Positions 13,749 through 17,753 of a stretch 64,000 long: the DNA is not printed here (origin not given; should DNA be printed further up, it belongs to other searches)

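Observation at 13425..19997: NuoE-like / NuoF-like / giant NuoG::GltD fusion / erythrin operon: candidate uncharacterised flavin-based bifurcating or transhydrogenase-type complex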

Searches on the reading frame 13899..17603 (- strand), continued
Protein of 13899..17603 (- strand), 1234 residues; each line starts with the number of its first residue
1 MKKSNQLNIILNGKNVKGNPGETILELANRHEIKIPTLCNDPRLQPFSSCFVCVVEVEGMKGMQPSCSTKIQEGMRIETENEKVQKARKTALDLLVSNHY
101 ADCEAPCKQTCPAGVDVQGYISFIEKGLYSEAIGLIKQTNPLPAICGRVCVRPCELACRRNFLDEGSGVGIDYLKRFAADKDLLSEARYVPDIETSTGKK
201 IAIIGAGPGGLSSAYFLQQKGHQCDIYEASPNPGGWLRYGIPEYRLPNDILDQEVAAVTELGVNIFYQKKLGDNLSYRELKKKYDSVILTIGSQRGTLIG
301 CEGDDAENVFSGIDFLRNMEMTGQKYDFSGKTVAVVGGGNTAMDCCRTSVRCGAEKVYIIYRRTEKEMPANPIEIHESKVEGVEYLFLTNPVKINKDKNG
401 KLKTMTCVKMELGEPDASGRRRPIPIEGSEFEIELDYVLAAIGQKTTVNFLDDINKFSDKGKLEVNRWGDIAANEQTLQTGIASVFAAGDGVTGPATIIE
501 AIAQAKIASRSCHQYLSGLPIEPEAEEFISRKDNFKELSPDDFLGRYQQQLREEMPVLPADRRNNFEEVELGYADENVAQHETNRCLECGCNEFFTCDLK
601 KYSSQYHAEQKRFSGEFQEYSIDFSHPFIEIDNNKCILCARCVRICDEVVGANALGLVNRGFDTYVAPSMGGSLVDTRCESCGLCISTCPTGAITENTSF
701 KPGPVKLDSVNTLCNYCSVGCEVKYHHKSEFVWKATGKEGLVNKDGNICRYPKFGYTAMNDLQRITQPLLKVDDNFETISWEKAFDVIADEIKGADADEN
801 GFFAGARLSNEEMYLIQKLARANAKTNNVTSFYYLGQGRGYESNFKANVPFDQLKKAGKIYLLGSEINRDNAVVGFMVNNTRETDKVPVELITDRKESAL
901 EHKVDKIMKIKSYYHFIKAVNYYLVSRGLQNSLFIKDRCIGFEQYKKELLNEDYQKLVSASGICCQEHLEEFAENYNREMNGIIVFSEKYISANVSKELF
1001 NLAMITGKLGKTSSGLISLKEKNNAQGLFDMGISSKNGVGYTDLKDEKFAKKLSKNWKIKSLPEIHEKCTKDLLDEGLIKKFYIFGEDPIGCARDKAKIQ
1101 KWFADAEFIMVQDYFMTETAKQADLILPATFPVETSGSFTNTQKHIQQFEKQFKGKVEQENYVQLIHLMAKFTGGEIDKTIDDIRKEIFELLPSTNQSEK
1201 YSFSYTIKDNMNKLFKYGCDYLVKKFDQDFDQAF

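Call 14: find_homologous_proteins(query=window:13899-17603:-, max_evalue=1e-50)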
Query window:13899-17603:- (1234 aa): 7998 proteins with E <= 1e-50 among 8000 candidates; the best 120 are listed.
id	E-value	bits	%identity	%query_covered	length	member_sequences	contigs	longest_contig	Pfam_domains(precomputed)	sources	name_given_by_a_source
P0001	0.0e+0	2864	100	100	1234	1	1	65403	PF14697.12,PF13510.12,PF00384.28,PF13450.13,PF14691.12,PF07992.21,PF00070.34,PF13738.13,PF12838.13,PF22117.3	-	-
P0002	0.0e+0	2534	87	100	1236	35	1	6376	PF14697.12,PF13510.12,PF00384.28,PF13450.13,PF14691.12,PF07992.21,PF00070.34,PF13738.13,PF12838.13,PF22117.3,PF04879.22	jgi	-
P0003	0.0e+0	2531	87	100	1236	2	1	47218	PF14697.12,PF13510.12,PF00384.28,PF13450.13,PF14691.12,PF07992.21,PF00070.34,PF13738.13,PF12838.13,PF22117.3,PF04879.22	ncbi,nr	ncbi:MAG: molybdopterin-dependent oxidoreductase [Bacteroidota bacterium]|nr:molybdopterin-dependent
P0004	0.0e+0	2475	85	100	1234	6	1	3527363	PF14697.12,PF13510.12,PF00384.28,PF13450.13,PF14691.12,PF07992.21,PF00070.34,PF00037.33,PF13738.13,PF12838.13,PF22117.3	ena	-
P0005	0.0e+0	2346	79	100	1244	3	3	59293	PF14697.12,PF13510.12,PF00384.28,PF13450.13,PF14691.12,PF07992.21,PF00070.34,PF13738.13,PF12838.13,PF22117.3,PF04879.22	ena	-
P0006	0.0e+0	2340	85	94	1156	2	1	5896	PF14697.12,PF13510.12,PF00384.28,PF13450.13,PF14691.12,PF07992.21,PF00070.34,PF13738.13,PF12838.13,PF22117.3,PF04879.22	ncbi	ncbi:MAG: molybdopterin-dependent oxidoreductase, partial [Bacteroidales bacterium]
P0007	0.0e+0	2326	79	100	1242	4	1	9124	PF14697.12,PF13510.12,PF00384.28,PF13450.13,PF14691.12,PF07992.21,PF00070.34,PF13738.13,PF12838.13,PF22117.3,PF04879.22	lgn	-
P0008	0.0e+0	2314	79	100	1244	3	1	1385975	PF14697.12,PF13510.12,PF00384.28,PF13450.13,PF14691.12,PF07992.21,PF00070.34,PF13738.13,PF12838.13,PF22117.3,PF04879.22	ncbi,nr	ncbi:MAG: FAD-dependent oxidoreductase [Bacteroidetes bacterium]|nr:FAD-dependent oxidoreductase [Ba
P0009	0.0e+0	2310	78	100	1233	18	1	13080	PF14697.12,PF00384.28,PF13450.13,PF07992.21,PF00070.34,PF12838.13,PF22117.3,PF01266.31,PF13510.12,PF14691.12,PF13738.13,PF04879.22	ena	-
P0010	0.0e+0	2307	78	100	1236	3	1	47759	PF14697.12,PF13510.12,PF00384.28,PF13450.13,PF14691.12,PF07992.21,PF00070.34,PF13738.13,PF12838.13,PF22117.3,PF04879.22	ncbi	-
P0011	0.0e+0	2305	79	100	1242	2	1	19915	PF14697.12,PF13510.12,PF00384.28,PF13450.13,PF14691.12,PF07992.21,PF00070.34,PF13738.13,PF12838.13,PF22117.3,PF04879.22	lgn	-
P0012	0.0e+0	2303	78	100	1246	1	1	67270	PF14697.12,PF13510.12,PF00384.28,PF13450.13,PF14691.12,PF07992.21,PF00070.34,PF13738.13,PF12838.13,PF22117.3,PF04879.22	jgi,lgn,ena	-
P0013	0.0e+0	2287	78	100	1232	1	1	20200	PF13510.12,PF00384.28,PF13450.13,PF14691.12,PF07992.21,PF00070.34,PF13738.13,PF12838.13,PF22117.3,PF04879.22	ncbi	ncbi:FAD-dependent oxidoreductase [Bacteroidota bacterium]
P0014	0.0e+0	2287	78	100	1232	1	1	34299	PF14697.12,PF13510.12,PF00384.28,PF13450.13,PF14691.12,PF07992.21,PF00070.34,PF13738.13,PF12838.13,PF22117.3,PF04879.22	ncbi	ncbi:FAD-dependent oxidoreductase [Bacteroidota bacterium]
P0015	0.0e+0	2287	77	100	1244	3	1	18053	PF13510.12,PF00384.28,PF13450.13,PF14691.12,PF07992.21,PF00070.34,PF13738.13,PF12838.13,PF22117.3,PF04879.22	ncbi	-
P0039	0.0e+0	2044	70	100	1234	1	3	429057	PF14697.12,PF13510.12,PF00384.28,PF13450.13,PF14691.12,PF07992.21,PF00070.34,PF13738.13,PF12838.13,PF22117.3,PF04879.22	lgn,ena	-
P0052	0.0e+0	1985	68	100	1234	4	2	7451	PF14697.12,PF00384.28,PF13450.13,PF07992.21,PF00070.34,PF12838.13,PF22117.3,PF13510.12,PF01593.31,PF14691.12,PF13738.13,PF04879.22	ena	-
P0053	0.0e+0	1984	67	100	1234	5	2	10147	PF14697.12,PF01266.31,PF13510.12,PF00384.28,PF13450.13,PF14691.12,PF07992.21,PF00070.34,PF13738.13,PF22117.3,PF04879.22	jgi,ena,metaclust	metaclust:\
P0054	0.0e+0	1978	68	100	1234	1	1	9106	PF14697.12,PF00384.28,PF13450.13,PF07992.21,PF00070.34,PF12838.13,PF22117.3,PF13510.12,PF01593.31,PF14691.12,PF00037.33,PF13738.13,PF04879.22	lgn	-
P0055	0.0e+0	1975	67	100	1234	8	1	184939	PF14697.12,PF13510.12,PF00384.28,PF13450.13,PF14691.12,PF07992.21,PF00070.34,PF13738.13,PF12838.13,PF22117.3,PF04879.22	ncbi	ncbi:MAG: FAD-dependent oxidoreductase [Bacteroidales bacterium]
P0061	0.0e+0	1953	66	100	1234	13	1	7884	PF14697.12,PF13510.12,PF00384.28,PF13450.13,PF14691.12,PF07992.21,PF00070.34,PF13738.13,PF12838.13,PF22117.3,PF04879.22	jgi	jgi:formate dehydrogenase major subunit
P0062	0.0e+0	1950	66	100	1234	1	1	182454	PF14697.12,PF13510.12,PF00384.28,PF13450.13,PF14691.12,PF07992.21,PF00070.34,PF13738.13,PF12838.13,PF22117.3,PF04879.22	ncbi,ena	-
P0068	0.0e+0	1945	65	100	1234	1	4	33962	PF13510.12,PF00384.28,PF13450.13,PF14691.12,PF00890.31,PF07992.21,PF00070.34,PF13738.13,PF12838.13,PF22117.3,PF04879.22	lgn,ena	-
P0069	0.0e+0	1945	66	100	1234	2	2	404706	PF14697.12,PF13510.12,PF00384.28,PF13450.13,PF14691.12,PF07992.21,PF00070.34,PF13738.13,PF12838.13,PF22117.3,PF04879.22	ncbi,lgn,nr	ncbi:MAG: FAD-dependent oxidoreductase [Bacteroidales bacterium]|nr:FAD-dependent oxidoreductase [Ba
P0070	0.0e+0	1945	67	100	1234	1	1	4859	PF14697.12,PF13510.12,PF00384.28,PF13450.13,PF14691.12,PF07992.21,PF00070.34,PF13738.13,PF12838.13,PF22117.3,PF04879.22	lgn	-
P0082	0.0e+0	1929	66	100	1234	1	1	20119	PF14697.12,PF13510.12,PF00384.28,PF13450.13,PF14691.12,PF07992.21,PF00070.34,PF13738.13,PF12838.13,PF22117.3,PF04879.22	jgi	jgi:formate dehydrogenase major subunit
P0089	0.0e+0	1924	66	100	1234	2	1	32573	PF14697.12,PF13510.12,PF00384.28,PF13450.13,PF14691.12,PF07992.21,PF00070.34,PF13738.13,PF12838.13,PF22117.3,PF04879.22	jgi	jgi:formate dehydrogenase major subunit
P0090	0.0e+0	1924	65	100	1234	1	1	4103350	PF14697.12,PF00384.28,PF13450.13,PF07992.21,PF00070.34,PF12838.13,PF22117.3,PF13510.12,PF14691.12,PF00037.33,PF13738.13,PF04879.22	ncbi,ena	-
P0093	0.0e+0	1922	65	100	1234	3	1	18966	PF13510.12,PF00384.28,PF13450.13,PF14691.12,PF00890.31,PF07992.21,PF00070.34,PF13738.13,PF12838.13,PF22117.3,PF04879.22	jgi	-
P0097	0.0e+0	1920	66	100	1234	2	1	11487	PF14697.12,PF13510.12,PF01593.31,PF00384.28,PF13450.13,PF14691.12,PF07992.21,PF00070.34,PF13738.13,PF12838.13,PF22117.3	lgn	-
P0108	0.0e+0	1916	66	100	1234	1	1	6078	PF14697.12,PF13510.12,PF00384.28,PF13450.13,PF14691.12,PF07992.21,PF00070.34,PF13738.13,PF12838.13,PF22117.3,PF04879.22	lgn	-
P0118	0.0e+0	1913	65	100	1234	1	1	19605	PF14697.12,PF13510.12,PF00384.28,PF13450.13,PF14691.12,PF07992.21,PF00070.34,PF13738.13,PF12838.13,PF22117.3,PF04879.22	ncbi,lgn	ncbi:MAG: formate dehydrogenase subunit alpha [Bacteroidales bacterium]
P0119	0.0e+0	1912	65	100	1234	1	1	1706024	PF14697.12,PF00384.28,PF13450.13,PF07992.21,PF00070.34,PF12838.13,PF22117.3,PF13510.12,PF14691.12,PF00037.33,PF13738.13,PF04879.22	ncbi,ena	-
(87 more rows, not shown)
